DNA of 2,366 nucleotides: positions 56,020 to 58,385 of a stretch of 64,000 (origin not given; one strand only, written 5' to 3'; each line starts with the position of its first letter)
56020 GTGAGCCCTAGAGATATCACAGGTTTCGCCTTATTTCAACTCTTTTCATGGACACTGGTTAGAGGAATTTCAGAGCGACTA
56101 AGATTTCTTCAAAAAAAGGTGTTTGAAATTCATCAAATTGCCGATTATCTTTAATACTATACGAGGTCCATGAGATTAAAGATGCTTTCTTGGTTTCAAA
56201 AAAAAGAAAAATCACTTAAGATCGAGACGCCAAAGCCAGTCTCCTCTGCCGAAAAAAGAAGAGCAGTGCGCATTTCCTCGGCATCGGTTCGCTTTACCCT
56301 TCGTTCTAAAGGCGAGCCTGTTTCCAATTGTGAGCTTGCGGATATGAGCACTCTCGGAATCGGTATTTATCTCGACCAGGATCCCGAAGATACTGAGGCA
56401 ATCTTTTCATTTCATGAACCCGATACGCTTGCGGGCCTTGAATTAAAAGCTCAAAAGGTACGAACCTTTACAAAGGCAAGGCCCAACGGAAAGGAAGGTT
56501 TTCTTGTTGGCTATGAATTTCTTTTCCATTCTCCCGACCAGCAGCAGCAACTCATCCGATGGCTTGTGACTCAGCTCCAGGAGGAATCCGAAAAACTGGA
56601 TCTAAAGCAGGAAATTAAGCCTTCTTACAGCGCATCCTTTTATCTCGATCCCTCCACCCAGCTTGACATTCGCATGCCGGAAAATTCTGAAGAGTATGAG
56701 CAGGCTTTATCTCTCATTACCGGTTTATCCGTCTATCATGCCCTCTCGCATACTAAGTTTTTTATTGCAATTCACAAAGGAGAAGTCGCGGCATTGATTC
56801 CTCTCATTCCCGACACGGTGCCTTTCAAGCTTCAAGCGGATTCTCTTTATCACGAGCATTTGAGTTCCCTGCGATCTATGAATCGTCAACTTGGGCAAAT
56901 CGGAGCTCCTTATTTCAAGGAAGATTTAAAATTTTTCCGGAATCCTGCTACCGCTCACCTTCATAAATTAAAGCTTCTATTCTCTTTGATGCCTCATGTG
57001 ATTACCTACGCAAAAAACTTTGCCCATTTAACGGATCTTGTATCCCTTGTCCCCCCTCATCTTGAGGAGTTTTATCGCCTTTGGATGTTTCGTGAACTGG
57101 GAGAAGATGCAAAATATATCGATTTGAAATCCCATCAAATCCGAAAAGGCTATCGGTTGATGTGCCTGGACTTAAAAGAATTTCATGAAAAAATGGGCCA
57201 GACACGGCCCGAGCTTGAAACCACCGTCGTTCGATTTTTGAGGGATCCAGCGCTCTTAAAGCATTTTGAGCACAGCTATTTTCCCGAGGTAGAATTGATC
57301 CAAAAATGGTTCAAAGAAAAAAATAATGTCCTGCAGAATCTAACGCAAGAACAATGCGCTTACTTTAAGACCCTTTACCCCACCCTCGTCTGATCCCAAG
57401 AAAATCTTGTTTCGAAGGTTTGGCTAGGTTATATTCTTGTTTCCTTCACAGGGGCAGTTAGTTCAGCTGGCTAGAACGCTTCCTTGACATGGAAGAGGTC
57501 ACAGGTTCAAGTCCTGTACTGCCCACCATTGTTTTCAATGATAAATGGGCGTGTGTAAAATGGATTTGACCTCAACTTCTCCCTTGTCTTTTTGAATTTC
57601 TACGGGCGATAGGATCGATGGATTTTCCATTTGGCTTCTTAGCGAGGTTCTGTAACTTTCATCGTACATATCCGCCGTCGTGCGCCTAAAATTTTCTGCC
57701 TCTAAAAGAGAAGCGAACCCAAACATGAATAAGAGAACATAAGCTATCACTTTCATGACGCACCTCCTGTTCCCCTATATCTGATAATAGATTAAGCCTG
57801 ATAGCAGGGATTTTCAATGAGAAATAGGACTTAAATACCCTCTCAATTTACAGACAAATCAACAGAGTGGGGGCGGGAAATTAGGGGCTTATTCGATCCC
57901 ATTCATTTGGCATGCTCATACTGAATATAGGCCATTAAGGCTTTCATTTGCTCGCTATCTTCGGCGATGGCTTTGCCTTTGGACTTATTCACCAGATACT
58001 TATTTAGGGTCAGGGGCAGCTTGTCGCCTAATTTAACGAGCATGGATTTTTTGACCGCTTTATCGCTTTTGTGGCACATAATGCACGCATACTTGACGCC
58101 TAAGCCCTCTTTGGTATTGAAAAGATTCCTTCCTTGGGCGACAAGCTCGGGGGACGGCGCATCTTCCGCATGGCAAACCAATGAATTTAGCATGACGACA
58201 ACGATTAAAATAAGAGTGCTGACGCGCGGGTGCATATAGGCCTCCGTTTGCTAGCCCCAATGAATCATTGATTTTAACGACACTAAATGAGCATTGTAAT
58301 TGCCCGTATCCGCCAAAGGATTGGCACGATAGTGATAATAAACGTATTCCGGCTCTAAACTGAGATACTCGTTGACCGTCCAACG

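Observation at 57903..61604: Compact porin-cytochrome (MtrAB/MtoAB/Pcc-like) extracellular-electron-transfer candidate with an octaheme wire, a 691-aa barrel, a monoheme cytochrome and a His-rich 4-TM protein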

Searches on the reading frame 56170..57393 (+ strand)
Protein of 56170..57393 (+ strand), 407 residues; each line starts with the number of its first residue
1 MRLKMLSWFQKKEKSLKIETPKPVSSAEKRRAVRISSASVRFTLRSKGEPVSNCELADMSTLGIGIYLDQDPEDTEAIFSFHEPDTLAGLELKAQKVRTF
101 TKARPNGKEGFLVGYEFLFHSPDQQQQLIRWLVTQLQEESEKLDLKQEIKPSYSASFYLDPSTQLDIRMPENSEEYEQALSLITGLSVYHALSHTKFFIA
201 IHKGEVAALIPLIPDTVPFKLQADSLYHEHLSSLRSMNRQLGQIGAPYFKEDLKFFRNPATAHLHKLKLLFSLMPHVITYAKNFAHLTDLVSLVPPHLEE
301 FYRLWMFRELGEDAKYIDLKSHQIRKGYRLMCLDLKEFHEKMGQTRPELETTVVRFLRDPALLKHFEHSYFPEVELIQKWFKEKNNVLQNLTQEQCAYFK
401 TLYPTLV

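Call 3: search_protein_families(library=pfam, proteins=[window:56170-57393:+], max_evalue=1)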
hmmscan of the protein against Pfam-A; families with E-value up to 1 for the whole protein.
window:56170-57393:+ (407 aa): 2 families
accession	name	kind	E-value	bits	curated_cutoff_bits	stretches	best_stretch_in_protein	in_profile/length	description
PF21926.2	FeeM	-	5.5e-11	42.9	27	1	187-317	26-146/158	N-acyl amino acid synthase FeeM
PF07238.19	PilZ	-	2.2e-05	25.2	22.5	1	28-132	1-100/102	PilZ domain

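Call 4: search_protein_families(library=ncbifam, proteins=[window:56170-57393:+], max_evalue=1)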
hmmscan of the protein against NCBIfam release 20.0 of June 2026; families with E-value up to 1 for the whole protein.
window:56170-57393:+ (407 aa): 1 family
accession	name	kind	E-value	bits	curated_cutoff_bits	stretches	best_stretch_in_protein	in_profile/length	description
NF011425.0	PRK14852.1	equivalog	0.005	14.7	1337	1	187-356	67-223/989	hypothetical protein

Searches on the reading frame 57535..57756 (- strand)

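Call 3: search_protein_families(library=pfam, proteins=[window:57535-57756:-], max_evalue=1)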
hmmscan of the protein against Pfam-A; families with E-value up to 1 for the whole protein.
window:57535-57756:- (73 aa): 1 family
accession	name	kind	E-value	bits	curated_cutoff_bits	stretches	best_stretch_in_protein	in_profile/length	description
PF02532.19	PsbI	-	0.22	11.9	27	1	3-16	12-25/36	Photosystem II reaction centre I protein (PSII 4.8 kDa protein)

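Call 4: search_protein_families(library=ncbifam, proteins=[window:57535-57756:-], max_evalue=1)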
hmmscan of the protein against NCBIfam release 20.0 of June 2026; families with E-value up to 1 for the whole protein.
window:57535-57756:- (73 aa): 0 families

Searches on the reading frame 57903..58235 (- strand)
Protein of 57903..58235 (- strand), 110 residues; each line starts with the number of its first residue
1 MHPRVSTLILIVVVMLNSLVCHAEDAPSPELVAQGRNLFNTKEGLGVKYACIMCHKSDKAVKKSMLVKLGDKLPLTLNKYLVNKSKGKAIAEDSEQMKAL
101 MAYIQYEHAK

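Call 3: search_protein_families(library=pfam, proteins=[window:57903-58235:-], max_evalue=1)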
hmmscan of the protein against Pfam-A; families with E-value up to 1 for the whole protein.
window:57903-58235:- (110 aa): 5 families
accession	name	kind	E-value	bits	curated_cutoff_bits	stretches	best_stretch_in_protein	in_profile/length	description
PF21342.2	SoxA-TsdA_cyt-c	-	0.0025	18.2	27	1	34-106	1-81/88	SoxA/TsdA, cytochrome c domain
PF09943.14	DUF2175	-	0.0069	17.1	25.1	1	40-102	20-80/98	Uncharacterized protein conserved in archaea (DUF2175)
PF09699.15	Paired_CXXCH_1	-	0.044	13.9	20.6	1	50-73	8-31/41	Doubled CXXCH motif (Paired_CXXCH_1)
PF00034.26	Cytochrom_C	-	0.085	14.6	21.3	0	33-63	2-24/90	Cytochrome c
PF11845.13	Tll0287-like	-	0.17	12.7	24.1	1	36-72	88-125/144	Tll0287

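Call 4: search_protein_families(library=ncbifam, proteins=[window:57903-58235:-], max_evalue=1)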
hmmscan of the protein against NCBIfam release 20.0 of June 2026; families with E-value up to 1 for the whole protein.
window:57903-58235:- (110 aa): 3 families
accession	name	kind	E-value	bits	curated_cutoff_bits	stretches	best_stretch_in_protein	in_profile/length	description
TIGR04484.1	thiosulf_SoxA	equivalog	7.4e-05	22.1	110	1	27-69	103-146/212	sulfur oxidation c-type cytochrome SoxA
NF053725.2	Rv3103c_TM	domain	0.021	14.5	24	1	1-13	1-13/26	Rv3103c transmembrane domain-containing protein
NF053726.1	WLR_fam_memb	equivalog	0.21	11.4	38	1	2-13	22-33/45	WLR motif membrane protein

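Call 94: search_solved_structures(query=window:57903-58235:-, max_evalue=10)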
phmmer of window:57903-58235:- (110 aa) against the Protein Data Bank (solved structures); distinct sequences matched with E-value up to 10: 6.
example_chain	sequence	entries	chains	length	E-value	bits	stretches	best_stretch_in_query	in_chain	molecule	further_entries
9ch4_B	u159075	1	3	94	0.39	13.8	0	6-42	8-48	Beta-2-microglobulin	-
8gm8_B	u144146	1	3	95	0.41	13.8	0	6-42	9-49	Beta-2-microglobulin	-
6luo_A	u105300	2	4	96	0.41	13.8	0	6-42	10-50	Beta-2-microglobulin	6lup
1rlf_A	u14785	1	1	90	0.94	12.6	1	57-100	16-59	RLF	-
8au4_A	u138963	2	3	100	1.1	12.4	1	57-100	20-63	Ral guanine nucleotide dissociation stimulator-like 2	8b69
2nch_A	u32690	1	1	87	1.5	12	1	52-90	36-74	Translation initiation factor IF-1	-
